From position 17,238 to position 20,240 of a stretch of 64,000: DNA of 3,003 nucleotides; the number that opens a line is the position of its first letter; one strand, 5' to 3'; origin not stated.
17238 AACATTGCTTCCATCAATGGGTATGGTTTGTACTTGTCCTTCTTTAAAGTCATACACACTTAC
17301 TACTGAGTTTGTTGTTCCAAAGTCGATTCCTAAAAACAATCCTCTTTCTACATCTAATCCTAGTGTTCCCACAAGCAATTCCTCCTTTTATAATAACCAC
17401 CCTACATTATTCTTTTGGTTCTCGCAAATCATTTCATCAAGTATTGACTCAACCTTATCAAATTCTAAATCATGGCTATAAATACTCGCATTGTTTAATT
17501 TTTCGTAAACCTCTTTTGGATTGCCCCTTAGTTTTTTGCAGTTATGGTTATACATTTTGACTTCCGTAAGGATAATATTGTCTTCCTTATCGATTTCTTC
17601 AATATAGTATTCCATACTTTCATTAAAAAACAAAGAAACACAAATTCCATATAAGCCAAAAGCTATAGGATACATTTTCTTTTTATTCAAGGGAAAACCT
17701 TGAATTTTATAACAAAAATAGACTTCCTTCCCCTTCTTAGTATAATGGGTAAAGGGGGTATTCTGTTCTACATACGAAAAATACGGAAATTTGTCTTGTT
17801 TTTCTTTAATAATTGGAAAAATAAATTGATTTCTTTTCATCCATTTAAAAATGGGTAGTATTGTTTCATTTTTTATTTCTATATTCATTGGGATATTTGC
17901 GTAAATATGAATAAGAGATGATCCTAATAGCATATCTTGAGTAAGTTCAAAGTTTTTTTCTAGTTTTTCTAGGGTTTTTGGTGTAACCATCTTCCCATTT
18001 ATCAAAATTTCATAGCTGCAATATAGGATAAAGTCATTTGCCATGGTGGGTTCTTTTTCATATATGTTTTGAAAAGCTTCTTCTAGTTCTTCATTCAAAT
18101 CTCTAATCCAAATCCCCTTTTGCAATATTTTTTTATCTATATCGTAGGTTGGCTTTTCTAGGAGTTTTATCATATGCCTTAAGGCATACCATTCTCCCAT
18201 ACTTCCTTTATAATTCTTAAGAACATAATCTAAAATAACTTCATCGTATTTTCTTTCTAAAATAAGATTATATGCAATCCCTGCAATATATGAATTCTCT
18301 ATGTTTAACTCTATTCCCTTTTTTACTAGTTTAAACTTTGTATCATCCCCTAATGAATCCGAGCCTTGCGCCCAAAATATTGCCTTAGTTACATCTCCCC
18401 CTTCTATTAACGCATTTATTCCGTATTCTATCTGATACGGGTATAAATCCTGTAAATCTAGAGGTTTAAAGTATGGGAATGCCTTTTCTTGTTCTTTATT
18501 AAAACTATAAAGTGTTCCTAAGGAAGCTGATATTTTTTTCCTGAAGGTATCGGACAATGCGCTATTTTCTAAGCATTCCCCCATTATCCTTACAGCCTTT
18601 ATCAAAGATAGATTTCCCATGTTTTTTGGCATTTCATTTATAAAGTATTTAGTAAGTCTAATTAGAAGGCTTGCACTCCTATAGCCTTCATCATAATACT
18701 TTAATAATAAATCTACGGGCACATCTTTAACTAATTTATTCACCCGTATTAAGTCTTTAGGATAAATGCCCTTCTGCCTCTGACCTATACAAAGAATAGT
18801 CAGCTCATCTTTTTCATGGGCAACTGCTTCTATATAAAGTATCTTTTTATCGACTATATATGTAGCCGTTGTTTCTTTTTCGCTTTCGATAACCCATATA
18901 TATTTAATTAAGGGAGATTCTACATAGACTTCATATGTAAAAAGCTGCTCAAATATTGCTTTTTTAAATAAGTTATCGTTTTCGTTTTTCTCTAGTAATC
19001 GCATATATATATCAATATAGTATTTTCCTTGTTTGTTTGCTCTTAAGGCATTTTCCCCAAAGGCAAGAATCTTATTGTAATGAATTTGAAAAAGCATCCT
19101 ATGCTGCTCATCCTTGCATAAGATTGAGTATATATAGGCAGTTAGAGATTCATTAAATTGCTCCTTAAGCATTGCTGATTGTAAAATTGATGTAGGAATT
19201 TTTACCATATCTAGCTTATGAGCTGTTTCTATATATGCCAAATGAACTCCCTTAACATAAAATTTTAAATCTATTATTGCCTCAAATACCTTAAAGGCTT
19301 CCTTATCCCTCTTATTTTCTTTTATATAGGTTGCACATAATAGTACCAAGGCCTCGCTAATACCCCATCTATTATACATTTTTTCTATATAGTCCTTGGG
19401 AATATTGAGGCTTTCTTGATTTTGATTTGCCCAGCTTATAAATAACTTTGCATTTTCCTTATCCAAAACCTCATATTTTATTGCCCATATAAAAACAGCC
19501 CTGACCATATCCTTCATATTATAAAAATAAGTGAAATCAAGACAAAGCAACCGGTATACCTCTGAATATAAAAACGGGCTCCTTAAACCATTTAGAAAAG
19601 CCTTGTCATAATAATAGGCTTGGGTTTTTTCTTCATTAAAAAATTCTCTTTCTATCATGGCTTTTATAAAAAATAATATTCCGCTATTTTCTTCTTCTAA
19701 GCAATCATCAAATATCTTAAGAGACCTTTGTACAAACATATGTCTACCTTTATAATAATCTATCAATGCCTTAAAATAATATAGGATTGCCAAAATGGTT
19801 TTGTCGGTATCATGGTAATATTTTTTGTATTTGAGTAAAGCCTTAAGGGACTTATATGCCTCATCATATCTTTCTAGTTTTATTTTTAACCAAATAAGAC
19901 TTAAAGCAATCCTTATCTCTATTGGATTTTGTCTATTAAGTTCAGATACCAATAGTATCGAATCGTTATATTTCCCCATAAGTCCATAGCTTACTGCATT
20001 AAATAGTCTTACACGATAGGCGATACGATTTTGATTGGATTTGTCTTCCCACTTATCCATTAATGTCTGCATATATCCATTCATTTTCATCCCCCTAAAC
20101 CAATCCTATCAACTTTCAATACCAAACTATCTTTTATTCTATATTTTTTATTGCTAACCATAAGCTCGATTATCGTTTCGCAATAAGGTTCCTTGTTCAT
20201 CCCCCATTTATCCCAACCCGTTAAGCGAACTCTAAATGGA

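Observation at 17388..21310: The two leading operon genes (407 aa beta-rich, 900 aa helical-repeat plus mixed C-terminus) have no recognisable family and may be the client, sensor or effector of the Hsp70 machine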

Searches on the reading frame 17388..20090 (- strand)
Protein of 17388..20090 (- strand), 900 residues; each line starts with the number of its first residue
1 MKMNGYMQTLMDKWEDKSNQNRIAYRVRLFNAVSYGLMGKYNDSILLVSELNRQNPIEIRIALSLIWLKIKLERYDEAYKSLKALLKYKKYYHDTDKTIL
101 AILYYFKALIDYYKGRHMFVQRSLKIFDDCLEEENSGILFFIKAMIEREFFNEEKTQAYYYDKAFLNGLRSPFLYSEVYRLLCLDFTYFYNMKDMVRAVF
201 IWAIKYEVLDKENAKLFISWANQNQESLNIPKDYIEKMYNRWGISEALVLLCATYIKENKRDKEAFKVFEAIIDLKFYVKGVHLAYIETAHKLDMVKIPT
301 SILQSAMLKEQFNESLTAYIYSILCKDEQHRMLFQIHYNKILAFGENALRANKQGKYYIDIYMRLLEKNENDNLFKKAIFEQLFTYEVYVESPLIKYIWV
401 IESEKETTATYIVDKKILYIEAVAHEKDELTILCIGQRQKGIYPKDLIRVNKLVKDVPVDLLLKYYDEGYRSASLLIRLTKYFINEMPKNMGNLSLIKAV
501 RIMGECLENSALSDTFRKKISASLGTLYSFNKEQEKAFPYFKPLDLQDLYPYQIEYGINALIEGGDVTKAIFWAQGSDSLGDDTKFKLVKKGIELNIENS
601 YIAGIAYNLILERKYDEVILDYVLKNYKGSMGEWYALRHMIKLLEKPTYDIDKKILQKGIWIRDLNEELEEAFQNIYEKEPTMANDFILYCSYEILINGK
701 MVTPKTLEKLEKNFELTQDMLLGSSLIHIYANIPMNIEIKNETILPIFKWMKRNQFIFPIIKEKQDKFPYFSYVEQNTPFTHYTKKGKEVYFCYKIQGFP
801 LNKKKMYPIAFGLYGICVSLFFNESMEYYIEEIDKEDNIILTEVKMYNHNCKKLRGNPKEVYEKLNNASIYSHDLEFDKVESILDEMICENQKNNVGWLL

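Call 6: search_protein_families(library=pfam, proteins=[window:17388-20090:-], max_evalue=0.1)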
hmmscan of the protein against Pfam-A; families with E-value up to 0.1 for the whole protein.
window:17388-20090:- (900 aa): 3 families
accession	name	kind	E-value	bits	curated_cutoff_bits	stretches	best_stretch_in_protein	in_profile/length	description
PF18984.5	DUF5717_N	-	3.4e-34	118.2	25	1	43-593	329-869/875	Family of unknown function (DUF5717)N-terminal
PF18983.5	DUF5717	-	2.4e-24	86.5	25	1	602-882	4-290/306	Family of unknown function (DUF5717)C-terminal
PF14559.12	TPR_19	-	0.097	13.4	25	0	39-88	5-54/68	Tetratricopeptide repeat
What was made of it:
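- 17388..20090 (-): Gene B: C-terminal fragment of DUF5717 (900 aa; 898 aa from ATG 20084). It matches PF18984 positions 329-869 (3e-34) and PF18983 positions 4-290 of 306 (2e-24) (call 6).
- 18942..20084 (-): B residues ~3-383: TPR-like alpha-solenoid, first part. Pfam TPR_19 is only a weak hit (E 0.097, call 6).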

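Call 7: search_protein_families(library=ncbifam, proteins=[window:17388-20090:-], max_evalue=0.1)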
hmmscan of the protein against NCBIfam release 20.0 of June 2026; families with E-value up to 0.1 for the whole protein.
window:17388-20090:- (900 aa): 1 family
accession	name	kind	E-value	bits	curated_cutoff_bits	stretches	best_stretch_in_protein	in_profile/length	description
NF001670.0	PRK00435.1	equivalog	0.013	15.4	67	1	799-835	34-69/88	elongation factor 1-beta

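Call 9: search_protein_families(library=padloc, proteins=[window:17388-20090:-], max_evalue=0.01)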
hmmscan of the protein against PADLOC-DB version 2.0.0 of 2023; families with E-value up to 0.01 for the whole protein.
window:17388-20090:- (900 aa): 1 family
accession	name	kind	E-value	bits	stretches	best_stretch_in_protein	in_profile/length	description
PDLC03368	MTase_II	-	0.001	15.7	0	118-168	197-248/427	Type II methyltransferase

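Call 11: find_homologous_proteins(query=window:17388-20090:-)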
Query window:17388-20090:- (900 aa): 12 proteins with E <= 0.001 among 8000 candidates.
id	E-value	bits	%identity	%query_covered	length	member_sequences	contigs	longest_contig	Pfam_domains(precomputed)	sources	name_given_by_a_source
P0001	0.0e+0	2021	100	100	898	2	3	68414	PF18984.6,PF18983.6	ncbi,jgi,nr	ncbi:MAG: hypothetical protein GX308_09975 [Epulopiscium sp.]|nr:hypothetical protein [Candidatus Ep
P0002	0.0e+0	1012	52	100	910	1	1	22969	PF18984.6,PF18983.6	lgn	-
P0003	6.4e-298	1009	54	94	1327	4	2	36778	PF18984.6,PF18983.6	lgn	-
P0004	6.5e-298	1009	53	97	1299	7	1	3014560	PF18984.6,PF18983.6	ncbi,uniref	ncbi:DUF5717 family protein [Defluviitalea saccharophila]|uniref:DUF5717 family protein n=1 Tax=Defl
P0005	3.7e-295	1000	51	99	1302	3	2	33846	PF14559.13,PF18984.6,PF18983.6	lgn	-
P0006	1.2e-294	998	52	94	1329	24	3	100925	PF18984.6,PF18983.6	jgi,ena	jgi:hypothetical protein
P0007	1.1e-283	962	50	100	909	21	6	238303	PF18984.6,PF18983.6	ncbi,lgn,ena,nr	ncbi:MAG: hypothetical protein GX198_03655 [Epulopiscium sp.]|nr:hypothetical protein [Candidatus Ep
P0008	7.4e-283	959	51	98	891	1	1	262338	PF18984.6,PF18983.6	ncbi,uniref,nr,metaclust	ncbi:DUF5717 family protein [Defluviitalea phaphyphila]|uniref:DUF5717 family protein n=1 Tax=Defluv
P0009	7.5e-40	155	23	94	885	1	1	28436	PF18983.6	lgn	-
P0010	2.2e-9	54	19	65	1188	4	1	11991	PF18984.6,PF18983.6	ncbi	-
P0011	1.7e-7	48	21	60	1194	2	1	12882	PF18984.6,PF18983.6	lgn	-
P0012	4.6e-4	37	18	31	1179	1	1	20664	PF18984.6,PF18983.6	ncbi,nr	ncbi:MAG: DUF5717 family protein [Lachnospiraceae bacterium]|nr:DUF5717 family protein [Lachnospirac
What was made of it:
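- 17388..20090 (-): P0001 (NCBI, 898 aa) is 100% identical (call 11).
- Checked: SD spacing and the 898-aa NCBI protein (P0001, 100% identical, call 11) favour the second ATG (20084) as the start of the 900-aa gene.
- The window is a metagenome-assembled genome (call 11).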

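Call 15: find_homologous_proteins(query=A1, max_evalue=0.00001)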
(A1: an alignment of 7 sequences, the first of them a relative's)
Query A1 (7 sequences) (1299 aa, profile of the alignment): 5 proteins with E <= 0.00001 among 5765 candidates.
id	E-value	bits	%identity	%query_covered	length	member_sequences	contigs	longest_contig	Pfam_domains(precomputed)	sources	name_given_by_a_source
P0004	0.0e+0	1855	100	100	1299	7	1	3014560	PF18984.6,PF18983.6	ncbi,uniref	ncbi:DUF5717 family protein [Defluviitalea saccharophila]|uniref:DUF5717 family protein n=1 Tax=Defl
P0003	0.0e+0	1850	81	100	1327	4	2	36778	PF18984.6,PF18983.6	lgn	-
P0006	0.0e+0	1838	77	100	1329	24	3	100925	PF18984.6,PF18983.6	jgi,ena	jgi:hypothetical protein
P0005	0.0e+0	1745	64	100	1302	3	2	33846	PF14559.13,PF18984.6,PF18983.6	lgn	-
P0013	1.2e-165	571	20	51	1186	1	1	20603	PF18984.6,PF18983.6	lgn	-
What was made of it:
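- Tried and rejected: The word-index search with A1 returned only 5 proteins (call 15).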

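Call 19: search_solved_structures(query=A1, max_evalue=1)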
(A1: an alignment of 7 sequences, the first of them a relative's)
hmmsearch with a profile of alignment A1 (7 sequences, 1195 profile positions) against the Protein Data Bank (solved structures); distinct sequences matched with E-value up to 1: 0.
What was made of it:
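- No sequence match in PDB (call 19).
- Tried and rejected: A profile of seven family members found nothing at E<=1 (call 19).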

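Call 23: find_related_loci(query=A4, collection=genome_contigs, flank=10000)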
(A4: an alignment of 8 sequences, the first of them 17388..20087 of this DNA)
Query A4 (899 aa) in genome_contigs; peptide patterns used: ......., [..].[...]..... (x = any residue, [..] = any of these).
115 stretches matched a pattern; 4 encode a relative of the query (tblastn E <= 1e-3); 4 distinct loci.
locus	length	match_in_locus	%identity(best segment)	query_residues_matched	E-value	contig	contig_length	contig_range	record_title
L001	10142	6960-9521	54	50-899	0e+0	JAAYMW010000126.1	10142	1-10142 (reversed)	MAG: Candidatus Epulonipiscium sp. isolate AS20ysBPTH_51 74445_AS20, whole genome shotgun sequence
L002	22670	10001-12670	51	22-899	0e+0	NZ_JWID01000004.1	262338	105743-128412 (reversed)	Defluviitalea phaphyphila strain Alg1 scaffold4, whole genome shotgun sequence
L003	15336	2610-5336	52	2-899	0e+0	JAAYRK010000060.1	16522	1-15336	MAG: Candidatus Epulonipiscium sp. isolate AS23ysBPME_183 120430_AS23, whole genome shotgun sequence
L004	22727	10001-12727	50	2-899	0e+0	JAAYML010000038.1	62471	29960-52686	MAG: Candidatus Epulonipiscium sp. isolate AS20ysBPTH_2 24664_AS20, whole genome shotgun sequence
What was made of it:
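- Tried and rejected: The narrower alignment A4 found only 4 genomes (call 23).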

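Call 37: predict_structure(alignment_id=A2)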
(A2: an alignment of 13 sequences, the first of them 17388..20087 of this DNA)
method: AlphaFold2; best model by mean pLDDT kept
length: 899 residues; sequences in the alignment: 13
mean_pLDDT: 83.1   pTM: 0.54
mean pLDDT of the five models: 83.1, 80.2, 79.5, 78.6, 77.2
residues with pLDDT >= 90: 235; 70-90: 565; 50-70: 78; < 50: 21
segments of 3 or more residues with pLDDT < 50: 1-6, 12-14, 768-774
pLDDT, mean of each block of 10 residues (from residue 1): 47 52 72 76 87 83 90 91 89 89 93 86 92 91 89 89 91 88 82 86 82 83 73 85 86 88 90 86 90 85 80 89 87 89 90 89 86 88 90 88 88 88 82 78 82 85 90 91 88 84 91 92 92 92 91 93 92 88 91 87 91 88 87 89 86 87 86 88 87 81 89 83 81 71 74 55 49 58 84 81 81 73 78 85 72 59 71 74 75 61
secondary structure, 60 per line:
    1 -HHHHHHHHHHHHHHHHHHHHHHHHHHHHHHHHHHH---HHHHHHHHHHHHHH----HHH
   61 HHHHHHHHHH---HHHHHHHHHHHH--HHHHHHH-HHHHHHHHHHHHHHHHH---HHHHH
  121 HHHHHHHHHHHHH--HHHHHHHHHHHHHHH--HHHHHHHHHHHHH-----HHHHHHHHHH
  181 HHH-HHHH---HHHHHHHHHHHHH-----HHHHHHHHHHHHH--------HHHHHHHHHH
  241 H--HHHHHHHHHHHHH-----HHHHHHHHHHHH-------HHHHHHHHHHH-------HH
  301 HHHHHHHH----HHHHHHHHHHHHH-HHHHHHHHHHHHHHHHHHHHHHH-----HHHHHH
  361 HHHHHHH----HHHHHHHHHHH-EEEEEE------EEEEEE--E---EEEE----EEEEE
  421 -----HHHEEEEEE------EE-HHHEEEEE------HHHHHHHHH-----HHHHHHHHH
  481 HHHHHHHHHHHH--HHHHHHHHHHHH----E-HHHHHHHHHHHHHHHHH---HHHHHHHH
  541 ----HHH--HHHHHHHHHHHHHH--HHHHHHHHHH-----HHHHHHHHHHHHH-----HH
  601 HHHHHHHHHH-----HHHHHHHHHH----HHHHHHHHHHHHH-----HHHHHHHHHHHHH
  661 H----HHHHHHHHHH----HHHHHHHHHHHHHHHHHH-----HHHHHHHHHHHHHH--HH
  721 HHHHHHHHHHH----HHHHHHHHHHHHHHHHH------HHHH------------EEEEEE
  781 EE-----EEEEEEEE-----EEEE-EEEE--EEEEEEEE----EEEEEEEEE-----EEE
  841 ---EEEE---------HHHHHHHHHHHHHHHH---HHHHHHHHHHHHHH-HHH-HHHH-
elements in order (helices of 4 or more, strands of 3 or more residues): H2-36 H40-53 H58-70 H74-85 H88-94 H96-112 H116-133 H136-150 H153-165 H171-183 H185-188 H192-204 H210-222 H231-241 H244-256 H262-273 H281-291 H299-308 H313-325 H327-349 H355-367 H372-382 E384-389 E396-401 E408-411 E416-420 E429-434 E447-451 H458-466 H472-492 H495-506 H513-529 H533-540 H550-563 H566-575 H581-593 H599-610 H616-625 H630-642 H648-661 H666-675 H680-697 H703-716 H719-731 H736-752 H759-762 E775-782 E788-795 E801-804 E806-809 E812-819 E824-832 E838-840 E844-847 H857-872 H876-889 H895-898
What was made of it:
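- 18942..20084 (-): AF2 shows 22 helices with pLDDT 80-93 (call 37).
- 18735..18938 (-): B residues ~385-452: small beta domain inserted in the solenoid. AF2 shows six strands with pLDDT 78-90 (call 37).
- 17832..18716 (-): B residues ~459-753: alpha-solenoid, second part. AF2 pLDDT is 84-93 (call 37).
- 17394..17765 (-): B residues ~776-899: C-terminal beta-sandwich plus helical tail (within PF18983). AF2 shows 8 strands followed by 3 helices (call 37).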

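Call 41: search_protein_representatives(alignment_id=A5)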
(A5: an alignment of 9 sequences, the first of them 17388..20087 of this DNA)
Query: 9 sequences, 1172 profile positions. Proteins with E-value up to 0.001 (for the whole library): 3119; up to 1e-10: 2229; up to 1e-30: 1264. The best 150 are listed.
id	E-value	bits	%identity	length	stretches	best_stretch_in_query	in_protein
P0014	0.0e+00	1271.0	-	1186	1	1-1172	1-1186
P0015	0.0e+00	1203.5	-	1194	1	1-1172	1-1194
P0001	0.0e+00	1150.5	-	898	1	288-1171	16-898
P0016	0.0e+00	1056.3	-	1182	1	1-1171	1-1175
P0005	0.0e+00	1032.0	-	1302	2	209-1171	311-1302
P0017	0.0e+00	1029.2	-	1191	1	1-1171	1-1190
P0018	2.1e-291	986.2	-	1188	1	1-1171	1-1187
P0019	1.4e-280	950.3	-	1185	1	1-1171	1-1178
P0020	2.0e-275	933.2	-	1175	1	1-1158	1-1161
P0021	2.9e-275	932.7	-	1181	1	1-1171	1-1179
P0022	7.6e-274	928.0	-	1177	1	1-1171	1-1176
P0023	5.3e-273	925.2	-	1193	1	1-1170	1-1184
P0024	9.6e-271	917.7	-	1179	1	1-1170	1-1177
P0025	5.2e-270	915.3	-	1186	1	5-1171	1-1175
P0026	1.6e-266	903.8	-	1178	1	1-1170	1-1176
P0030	2.4e-263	893.2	-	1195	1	2-1171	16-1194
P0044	2.9e-255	866.4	-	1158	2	437-1171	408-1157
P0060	7.2e-251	851.9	-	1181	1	1-1171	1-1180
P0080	1.8e-246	837.3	-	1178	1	2-1171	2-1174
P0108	1.4e-242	824.4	-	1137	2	416-1169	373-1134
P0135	3.0e-237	806.8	-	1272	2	399-1171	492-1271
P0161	1.0e-231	788.5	-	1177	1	1-1170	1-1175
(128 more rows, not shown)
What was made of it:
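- The top 150 are almost all single chains of 1137-1302 aa, apart from the window's own 898-aa protein (call 41).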

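Call 42: fold_search(model_id=the predicted structure, library=pdb)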
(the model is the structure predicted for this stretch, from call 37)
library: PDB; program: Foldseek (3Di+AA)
matches with E <= 10: 1581; with E <= 0.001: 151
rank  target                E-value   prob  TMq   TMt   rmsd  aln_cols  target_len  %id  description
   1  4buj_F                2.3e-09  1.00  0.21  0.15  25.7       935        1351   13  Crystal structure of the S. cerevisiae Ski2-3-8 complex (released 2013-08-28)
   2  4buj_B                2.8e-08  1.00  0.21  0.15  27.9       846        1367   12  Crystal structure of the S. cerevisiae Ski2-3-8 complex (released 2013-08-28)
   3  8q9t_E                7.1e-08  1.00  0.20  0.18  23.9       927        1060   10  CryoEM structure of a S. Cerevisiae Ski238 complex bound to RNA (released 2023-11-29)
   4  5nnp_A                3.8e-07  1.00  0.12  0.16  39.5       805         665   10  Structure of Naa15/Naa10 bound to HypK-THB (released 2017-06-14)
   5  7qdr_B                4.8e-07  1.00  0.13  0.10  32.6       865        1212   12  Apo human SKI complex in the closed state (released 2022-02-02)
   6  9rtt_Q                5.7e-07  1.00  0.16  0.16  25.9       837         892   10  Activated Elongation Complex with IWS1 and ELOF1 (released 2025-09-03)
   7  8hmd_C                5.9e-07  1.00  0.14  0.10  29.2       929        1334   14  base module state 2 of Tetrahymena IFT-A (released 2023-06-14)
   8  8fgw_D                1.1e-06  1.00  0.16  0.12  35.4       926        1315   12  Human IFT-A complex structures provide molecular insights into ciliary transport (released 2023-02-22)
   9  8pkp_K                1.3e-06  1.00  0.14  0.23  35.2       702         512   11  Cryo-EM structure of the apo Anaphase-promoting complex/cyclosome (APC/C) at 3.2 Angstrom resolution (released 2023-07-19)
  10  8bbg_D                1.3e-06  1.00  0.14  0.11  34.4       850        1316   11  Structure of the IFT-A complex; anterograde IFT-A train model (released 2022-12-21)
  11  7qds_B                1.4e-06  1.00  0.15  0.14  31.2       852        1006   12  Apo human SKI complex in the open state (released 2022-02-02)
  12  7qdz_B                1.4e-06  1.00  0.15  0.12  31.1       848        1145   11  80S-bound human SKI complex in the closed state (released 2022-02-09)
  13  7dkh_A                1.4e-06  1.00  0.14  0.14  24.2       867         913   12  Crystal structure of the Ctr9/Paf1/Cdc73/Rtf1 quaternary complex (released 2021-11-24)
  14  9hvq_Q                1.5e-06  1.00  0.18  0.18  23.4       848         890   12  Structure of the transcribing Pol II-DSIF-PAF-SPT6-RECQL5 complex (released 2025-07-16)
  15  8qca_B                1.6e-06  1.00  0.12  0.14  34.0       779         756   10  CryoEM structure of a S. Cerevisiae Ski2387 complex in the closed state bound to RNA (released 2023-11-15)
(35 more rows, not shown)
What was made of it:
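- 18942..20084 (-): Foldseek hits Ski3, Naa15, Ctr9, IFT-A and APC/C TPR scaffolds (E 2e-9 to 1e-5, call 42).
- On TPR (carboxylate-clamp) Hsp70 co-chaperones: The fold is TPR-like by Foldseek (call 42).
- Closest known: Large eukaryotic TPR-solenoid scaffolds. Same: These are the best Foldseek matches to the 900-aa model (E 2e-9 to 1e-5, call 42).
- TPR solenoids are typically binding platforms rather than substrates (call 42; general knowledge).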

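Call 48: find_encoding_contigs(protein=P0012, flank=10000, max_places=3)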
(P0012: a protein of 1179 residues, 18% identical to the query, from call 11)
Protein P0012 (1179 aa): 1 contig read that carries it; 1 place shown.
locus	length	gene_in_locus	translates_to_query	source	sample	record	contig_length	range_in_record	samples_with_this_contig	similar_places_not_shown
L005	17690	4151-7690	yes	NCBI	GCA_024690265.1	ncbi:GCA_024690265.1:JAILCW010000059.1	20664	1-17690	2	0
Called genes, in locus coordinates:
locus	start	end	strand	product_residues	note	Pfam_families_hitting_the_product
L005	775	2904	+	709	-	PF02743:dCache_1, PF22673:MCP-like_PDC_1, PF00672:HAMP, PF00015:MCPsignal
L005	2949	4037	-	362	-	PF00155:Aminotran_1_2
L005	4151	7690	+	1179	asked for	PF18984:DUF5717_N, PF18983:DUF5717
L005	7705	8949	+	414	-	PF18980:DUF5716_C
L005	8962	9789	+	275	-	-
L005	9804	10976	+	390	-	-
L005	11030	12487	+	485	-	PF00749:tRNA-synt_1c, PF19269:Anticodon_2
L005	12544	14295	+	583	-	PF00580:UvrD-helicase, PF01443:Viral_helicase1 (faint), PF13245:AAA_19, PF13604:AAA_30 (faint), PF13087:AAA_12 (faint), PF00580:UvrD-helicase, PF13361:UvrD_C, PF13538:UvrD_C_2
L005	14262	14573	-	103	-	PF06949:DUF1292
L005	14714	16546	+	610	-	PF00128:Alpha-amylase (faint)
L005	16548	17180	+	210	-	PF18907:DUF5662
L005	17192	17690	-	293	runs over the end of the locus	PF00849:PseudoU_synth_2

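Call 49: find_encoding_contigs(protein=P0010, flank=10000, max_places=3)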
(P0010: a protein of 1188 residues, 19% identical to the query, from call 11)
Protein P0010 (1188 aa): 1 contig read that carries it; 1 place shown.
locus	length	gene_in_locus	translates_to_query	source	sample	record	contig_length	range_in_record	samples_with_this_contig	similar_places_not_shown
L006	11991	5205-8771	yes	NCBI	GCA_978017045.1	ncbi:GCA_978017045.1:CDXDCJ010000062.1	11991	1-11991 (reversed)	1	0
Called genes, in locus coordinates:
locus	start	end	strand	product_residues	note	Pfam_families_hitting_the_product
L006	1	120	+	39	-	?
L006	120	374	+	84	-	PF06949:DUF1292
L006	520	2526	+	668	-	PF00753:Lactamase_B, PF12706:Lactamase_B_2 (weak), PF22505:RNase_J_b_CASP, PF07521:RMMBL, PF17770:RNase_J_C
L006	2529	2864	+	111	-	PF06133:Com_YlbF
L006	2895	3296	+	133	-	PF02618:YceG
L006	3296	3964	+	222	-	PF01596:Methyltransf_3, PF01135:PCMT, PF13847:Methyltransf_31 (weak), PF13578:Methyltransf_24, PF13649:Methyltransf_25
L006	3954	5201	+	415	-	PF01136:Peptidase_U32, PF16325:Peptidase_U32_C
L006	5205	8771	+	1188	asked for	PF18984:DUF5717_N, PF18983:DUF5717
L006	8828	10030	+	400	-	PF18980:DUF5716_C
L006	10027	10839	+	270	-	-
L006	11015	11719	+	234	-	PF01259:SAICAR_synt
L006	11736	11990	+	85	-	?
